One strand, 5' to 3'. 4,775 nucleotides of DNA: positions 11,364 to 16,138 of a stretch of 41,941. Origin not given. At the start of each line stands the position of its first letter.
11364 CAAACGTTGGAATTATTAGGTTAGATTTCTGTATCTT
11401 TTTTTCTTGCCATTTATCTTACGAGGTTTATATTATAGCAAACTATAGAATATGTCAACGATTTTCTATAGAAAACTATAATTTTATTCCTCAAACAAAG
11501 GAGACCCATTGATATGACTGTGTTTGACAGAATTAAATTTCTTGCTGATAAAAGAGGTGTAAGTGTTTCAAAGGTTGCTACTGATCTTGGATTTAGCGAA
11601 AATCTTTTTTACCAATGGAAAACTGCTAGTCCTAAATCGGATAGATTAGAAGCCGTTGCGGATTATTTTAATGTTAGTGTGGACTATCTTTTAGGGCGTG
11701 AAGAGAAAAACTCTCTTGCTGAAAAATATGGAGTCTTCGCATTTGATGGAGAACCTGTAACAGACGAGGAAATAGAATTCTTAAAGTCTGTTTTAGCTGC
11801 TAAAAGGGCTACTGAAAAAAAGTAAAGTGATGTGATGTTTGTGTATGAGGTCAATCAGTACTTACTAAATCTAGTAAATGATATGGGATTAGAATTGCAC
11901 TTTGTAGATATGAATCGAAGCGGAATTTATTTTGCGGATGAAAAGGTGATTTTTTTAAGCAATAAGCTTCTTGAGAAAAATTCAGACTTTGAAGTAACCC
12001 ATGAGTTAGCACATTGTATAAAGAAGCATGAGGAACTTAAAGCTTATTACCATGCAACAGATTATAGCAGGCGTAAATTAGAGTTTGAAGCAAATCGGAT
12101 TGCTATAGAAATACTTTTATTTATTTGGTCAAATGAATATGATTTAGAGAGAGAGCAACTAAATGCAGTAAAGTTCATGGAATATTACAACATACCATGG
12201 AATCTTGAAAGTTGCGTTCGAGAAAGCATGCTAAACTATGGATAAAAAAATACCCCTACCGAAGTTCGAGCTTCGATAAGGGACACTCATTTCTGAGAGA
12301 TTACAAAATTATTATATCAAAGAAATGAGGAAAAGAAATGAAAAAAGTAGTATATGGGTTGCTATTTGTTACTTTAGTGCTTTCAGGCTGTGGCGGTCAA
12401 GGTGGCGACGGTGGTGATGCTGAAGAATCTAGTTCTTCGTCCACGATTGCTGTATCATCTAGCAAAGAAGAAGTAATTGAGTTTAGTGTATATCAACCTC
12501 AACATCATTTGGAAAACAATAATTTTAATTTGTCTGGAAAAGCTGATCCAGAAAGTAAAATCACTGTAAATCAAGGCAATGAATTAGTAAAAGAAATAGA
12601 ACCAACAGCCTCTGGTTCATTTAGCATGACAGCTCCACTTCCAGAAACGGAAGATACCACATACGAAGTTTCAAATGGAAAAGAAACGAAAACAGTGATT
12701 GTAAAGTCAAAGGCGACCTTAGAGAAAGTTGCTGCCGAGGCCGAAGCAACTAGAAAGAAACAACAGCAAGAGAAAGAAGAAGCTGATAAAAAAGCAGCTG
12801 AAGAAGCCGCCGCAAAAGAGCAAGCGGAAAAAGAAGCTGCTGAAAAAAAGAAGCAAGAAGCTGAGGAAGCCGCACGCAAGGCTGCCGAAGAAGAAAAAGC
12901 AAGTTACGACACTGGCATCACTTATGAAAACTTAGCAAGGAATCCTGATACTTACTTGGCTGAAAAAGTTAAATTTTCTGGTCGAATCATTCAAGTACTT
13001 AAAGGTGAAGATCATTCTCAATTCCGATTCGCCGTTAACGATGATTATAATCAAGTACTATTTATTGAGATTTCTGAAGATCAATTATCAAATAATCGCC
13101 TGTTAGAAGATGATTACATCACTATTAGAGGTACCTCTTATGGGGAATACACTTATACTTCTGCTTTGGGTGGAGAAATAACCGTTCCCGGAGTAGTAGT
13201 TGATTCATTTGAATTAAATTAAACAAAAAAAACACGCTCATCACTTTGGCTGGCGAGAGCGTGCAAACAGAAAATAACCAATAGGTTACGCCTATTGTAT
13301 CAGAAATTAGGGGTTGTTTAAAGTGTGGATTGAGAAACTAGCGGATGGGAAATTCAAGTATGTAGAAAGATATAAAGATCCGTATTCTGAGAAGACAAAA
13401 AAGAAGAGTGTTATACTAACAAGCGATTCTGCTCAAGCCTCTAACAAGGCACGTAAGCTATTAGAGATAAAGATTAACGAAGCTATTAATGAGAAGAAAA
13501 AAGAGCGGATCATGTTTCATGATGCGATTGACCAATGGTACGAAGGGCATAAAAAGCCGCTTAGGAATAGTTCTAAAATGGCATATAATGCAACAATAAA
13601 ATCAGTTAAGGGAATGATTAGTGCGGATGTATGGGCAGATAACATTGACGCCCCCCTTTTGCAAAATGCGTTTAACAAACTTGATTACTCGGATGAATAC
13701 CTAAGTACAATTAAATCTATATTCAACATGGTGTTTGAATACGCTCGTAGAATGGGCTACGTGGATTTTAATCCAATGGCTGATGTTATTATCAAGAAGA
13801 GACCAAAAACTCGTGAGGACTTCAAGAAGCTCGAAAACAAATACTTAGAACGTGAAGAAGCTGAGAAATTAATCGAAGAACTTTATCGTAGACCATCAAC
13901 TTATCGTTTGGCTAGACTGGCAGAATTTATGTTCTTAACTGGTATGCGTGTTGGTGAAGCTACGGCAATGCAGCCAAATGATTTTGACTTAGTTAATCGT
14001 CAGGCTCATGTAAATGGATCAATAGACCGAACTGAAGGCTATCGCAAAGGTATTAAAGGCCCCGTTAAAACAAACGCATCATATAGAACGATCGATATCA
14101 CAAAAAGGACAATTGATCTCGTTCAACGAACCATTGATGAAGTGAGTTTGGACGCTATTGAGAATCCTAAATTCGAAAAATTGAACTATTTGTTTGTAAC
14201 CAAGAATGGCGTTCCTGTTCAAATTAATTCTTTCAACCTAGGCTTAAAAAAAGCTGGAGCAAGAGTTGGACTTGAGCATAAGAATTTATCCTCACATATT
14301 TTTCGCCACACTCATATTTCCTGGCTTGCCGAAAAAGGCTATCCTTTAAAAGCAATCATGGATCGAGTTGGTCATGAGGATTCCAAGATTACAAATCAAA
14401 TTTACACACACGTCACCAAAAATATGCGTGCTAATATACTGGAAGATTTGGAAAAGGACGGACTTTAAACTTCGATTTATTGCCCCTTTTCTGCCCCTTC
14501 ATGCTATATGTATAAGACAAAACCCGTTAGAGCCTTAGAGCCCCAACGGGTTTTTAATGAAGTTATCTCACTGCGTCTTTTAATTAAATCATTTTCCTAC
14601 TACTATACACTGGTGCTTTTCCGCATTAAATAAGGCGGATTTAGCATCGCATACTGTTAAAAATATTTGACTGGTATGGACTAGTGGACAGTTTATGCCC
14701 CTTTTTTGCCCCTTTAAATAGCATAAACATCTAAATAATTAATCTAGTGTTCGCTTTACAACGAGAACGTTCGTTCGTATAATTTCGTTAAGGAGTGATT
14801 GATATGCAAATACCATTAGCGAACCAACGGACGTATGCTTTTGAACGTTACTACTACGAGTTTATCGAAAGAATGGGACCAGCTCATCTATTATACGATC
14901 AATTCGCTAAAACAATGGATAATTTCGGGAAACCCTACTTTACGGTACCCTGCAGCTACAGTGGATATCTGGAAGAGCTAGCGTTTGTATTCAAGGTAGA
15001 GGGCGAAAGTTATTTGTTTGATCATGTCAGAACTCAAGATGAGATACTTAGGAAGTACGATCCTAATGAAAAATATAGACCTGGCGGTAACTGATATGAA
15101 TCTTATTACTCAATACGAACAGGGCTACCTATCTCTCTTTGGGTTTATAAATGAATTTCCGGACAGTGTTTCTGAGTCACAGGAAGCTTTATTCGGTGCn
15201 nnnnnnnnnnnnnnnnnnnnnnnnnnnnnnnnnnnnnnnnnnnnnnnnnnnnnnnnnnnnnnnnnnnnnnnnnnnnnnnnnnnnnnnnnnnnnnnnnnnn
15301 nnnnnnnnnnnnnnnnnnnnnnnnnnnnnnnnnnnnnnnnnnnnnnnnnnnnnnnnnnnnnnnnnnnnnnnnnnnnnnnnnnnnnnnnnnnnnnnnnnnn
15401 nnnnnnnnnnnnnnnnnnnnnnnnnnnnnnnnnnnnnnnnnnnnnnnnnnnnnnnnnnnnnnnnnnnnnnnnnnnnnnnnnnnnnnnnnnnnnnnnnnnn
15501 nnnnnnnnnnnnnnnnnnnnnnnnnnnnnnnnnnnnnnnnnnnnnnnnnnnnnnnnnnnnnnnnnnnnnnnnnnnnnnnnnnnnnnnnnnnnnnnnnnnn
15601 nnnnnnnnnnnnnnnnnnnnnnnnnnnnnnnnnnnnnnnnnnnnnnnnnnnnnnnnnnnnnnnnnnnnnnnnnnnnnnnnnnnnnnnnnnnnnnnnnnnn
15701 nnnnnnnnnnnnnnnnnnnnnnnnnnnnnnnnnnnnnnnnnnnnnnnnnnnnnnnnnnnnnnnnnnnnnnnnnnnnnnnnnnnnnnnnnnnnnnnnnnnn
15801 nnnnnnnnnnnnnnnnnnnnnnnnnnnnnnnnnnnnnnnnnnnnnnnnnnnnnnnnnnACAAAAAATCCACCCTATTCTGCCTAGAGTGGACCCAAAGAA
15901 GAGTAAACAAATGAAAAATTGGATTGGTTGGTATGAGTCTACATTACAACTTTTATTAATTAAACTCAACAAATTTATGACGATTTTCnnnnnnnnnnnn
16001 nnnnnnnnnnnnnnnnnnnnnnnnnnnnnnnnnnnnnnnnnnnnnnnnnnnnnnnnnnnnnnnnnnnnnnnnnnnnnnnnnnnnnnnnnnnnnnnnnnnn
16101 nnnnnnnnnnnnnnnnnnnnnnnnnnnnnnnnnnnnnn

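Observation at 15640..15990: Three tandem minus-strand sRNA-like units with near-consensus promoters and a shared CCACyC/GAGTGG terminator family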

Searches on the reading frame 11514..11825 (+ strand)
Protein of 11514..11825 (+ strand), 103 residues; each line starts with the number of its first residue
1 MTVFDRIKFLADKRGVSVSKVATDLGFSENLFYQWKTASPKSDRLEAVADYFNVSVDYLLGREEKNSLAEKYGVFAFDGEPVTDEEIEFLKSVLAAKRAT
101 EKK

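Call 12: search_protein_families(library=phrogs, proteins=[window:11514-11825:+], max_evalue=0.001)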
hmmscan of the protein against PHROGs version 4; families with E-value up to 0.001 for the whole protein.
window:11514-11825:+ (103 aa): 6 families
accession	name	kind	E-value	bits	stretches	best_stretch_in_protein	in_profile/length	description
phrog_8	-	transcription regulation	8.3e-22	79.1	1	1-81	75-150/346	transcriptional regulator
phrog_18248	-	transcription regulation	8e-09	36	1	1-60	1-60/264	transcriptional regulator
phrog_4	-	transcription regulation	4.6e-06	26.9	1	3-81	137-205/400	transcriptional repressor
phrog_2967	-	transcription regulation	1.8e-05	25.4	1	5-67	13-77/225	transcriptional regulator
phrog_1994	-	DNA, RNA and nucleotide metabolism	2.3e-05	25.4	1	5-69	2-68/170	DNA binding protein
phrog_2439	-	transcription regulation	0.00084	19.3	1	5-66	10-73/367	transcriptional regulator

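Call 13: search_protein_families(library=pfam, proteins=[window:11514-11825:+], max_evalue=0.01)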
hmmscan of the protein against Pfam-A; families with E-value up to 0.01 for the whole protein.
window:11514-11825:+ (103 aa): 4 families
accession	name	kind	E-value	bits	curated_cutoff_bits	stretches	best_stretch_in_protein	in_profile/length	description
PF01527.26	HTH_Tnp_1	-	2e-05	25.1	24.1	1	14-39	22-47/75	Transposase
PF13443.12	HTH_26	-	8.6e-05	23.2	22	1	7-63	2-61/63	Cro/C1-type HTH DNA-binding domain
PF12844.13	HTH_19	-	0.00018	21.8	30.2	1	6-60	3-59/64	Helix-turn-helix domain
PF13384.12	HTH_23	-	0.00044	20.4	24.6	1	7-36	8-38/50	Homeodomain-like domain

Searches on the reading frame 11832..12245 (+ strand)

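Call 12: search_protein_families(library=phrogs, proteins=[window:11832-12245:+], max_evalue=0.001)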
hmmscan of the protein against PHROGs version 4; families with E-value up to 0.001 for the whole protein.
window:11832-12245:+ (137 aa): 4 families
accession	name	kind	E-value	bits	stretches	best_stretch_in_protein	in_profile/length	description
phrog_87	-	other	3.3e-20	73.8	1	4-133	36-164/227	metallo-protease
phrog_1914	-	unknown function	4.7e-05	24.2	1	36-96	79-142/222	-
phrog_2439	-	transcription regulation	7.4e-05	22.8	1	33-96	178-240/367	transcriptional regulator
phrog_3576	-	unknown function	7.9e-05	23.8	1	26-105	69-146/159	-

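Call 13: search_protein_families(library=pfam, proteins=[window:11832-12245:+], max_evalue=0.01)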
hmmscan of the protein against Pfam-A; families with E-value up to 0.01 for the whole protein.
window:11832-12245:+ (137 aa): 2 families
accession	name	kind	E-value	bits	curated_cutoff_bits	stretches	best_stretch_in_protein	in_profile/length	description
PF06114.19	Peptidase_M78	-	5.5e-08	33.1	22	1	24-96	13-87/123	IrrE N-terminal-like domain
PF20573.4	DUF6782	-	0.00098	18.9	27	1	10-101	47-141/241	Putative metallopeptidase family (DUF6782)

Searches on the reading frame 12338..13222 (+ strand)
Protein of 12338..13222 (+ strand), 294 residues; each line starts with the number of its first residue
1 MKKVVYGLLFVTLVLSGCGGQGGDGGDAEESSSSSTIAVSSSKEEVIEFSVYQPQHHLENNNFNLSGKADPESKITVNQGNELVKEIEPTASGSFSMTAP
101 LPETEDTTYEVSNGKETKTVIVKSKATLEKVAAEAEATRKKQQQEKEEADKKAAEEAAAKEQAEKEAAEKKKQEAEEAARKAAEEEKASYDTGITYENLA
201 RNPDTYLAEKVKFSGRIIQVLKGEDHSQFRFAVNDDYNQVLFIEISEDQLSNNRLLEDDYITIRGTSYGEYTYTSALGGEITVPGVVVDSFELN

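Call 12: search_protein_families(library=phrogs, proteins=[window:12338-13222:+], max_evalue=0.001)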
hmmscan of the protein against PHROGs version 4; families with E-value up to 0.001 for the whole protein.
window:12338-13222:+ (294 aa): 7 families
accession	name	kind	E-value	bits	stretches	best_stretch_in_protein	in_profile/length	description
phrog_5319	-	other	4.2e-27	95.8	1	141-291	70-213/225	outer membrane protein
phrog_26308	-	unknown function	2.7e-26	93.7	1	68-288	112-324/339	-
phrog_25932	-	unknown function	4.4e-13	50.5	1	128-287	52-208/219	-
phrog_26645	-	unknown function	6.7e-11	42.9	1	175-285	194-304/312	-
phrog_5214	-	unknown function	4.5e-08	33.9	1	159-292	39-167/171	-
phrog_6216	-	unknown function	0.00016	21.5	1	103-189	308-391/545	-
phrog_1376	-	unknown function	0.00081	19.7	0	122-189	180-246/362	-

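Call 13: search_protein_families(library=pfam, proteins=[window:12338-13222:+], max_evalue=0.01)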
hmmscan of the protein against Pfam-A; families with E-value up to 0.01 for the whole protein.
window:12338-13222:+ (294 aa): 2 families
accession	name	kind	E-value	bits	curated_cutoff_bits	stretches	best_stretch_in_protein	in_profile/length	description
PF17936.7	Big_6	-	0.00074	20.2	27.6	1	57-112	9-65/83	Bacterial Ig domain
PF03843.18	Slp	-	0.003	17.4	22.5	1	187-230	12-55/153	Outer membrane lipoprotein Slp family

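Call 59: search_protein_families(library=padloc, proteins=[window:12338-13222:+], max_evalue=0.01)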
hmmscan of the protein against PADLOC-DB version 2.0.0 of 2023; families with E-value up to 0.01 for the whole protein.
window:12338-13222:+ (294 aa): 1 family
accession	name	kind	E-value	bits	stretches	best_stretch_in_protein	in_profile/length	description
PDLC00627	ZorD1|ZorD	-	0.0075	12.2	1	59-224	326-476/1006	"SWI2/SNF2 helicase, Mrr-like nuclease"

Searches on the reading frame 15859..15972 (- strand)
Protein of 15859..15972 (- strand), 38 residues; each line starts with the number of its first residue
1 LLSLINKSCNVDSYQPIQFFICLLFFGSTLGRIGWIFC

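Call 61: search_protein_families(library=pfam, proteins=[window:15859-15972:-], max_evalue=10)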
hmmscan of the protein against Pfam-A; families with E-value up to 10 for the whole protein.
seq(38 aa): 0 families

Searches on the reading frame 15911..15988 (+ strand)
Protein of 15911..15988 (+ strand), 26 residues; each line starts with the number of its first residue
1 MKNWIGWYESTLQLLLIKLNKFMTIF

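Call 61: search_protein_families(library=pfam, proteins=[window:15911-15988:+], max_evalue=10)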
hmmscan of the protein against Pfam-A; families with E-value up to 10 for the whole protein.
seq(26 aa): 0 families
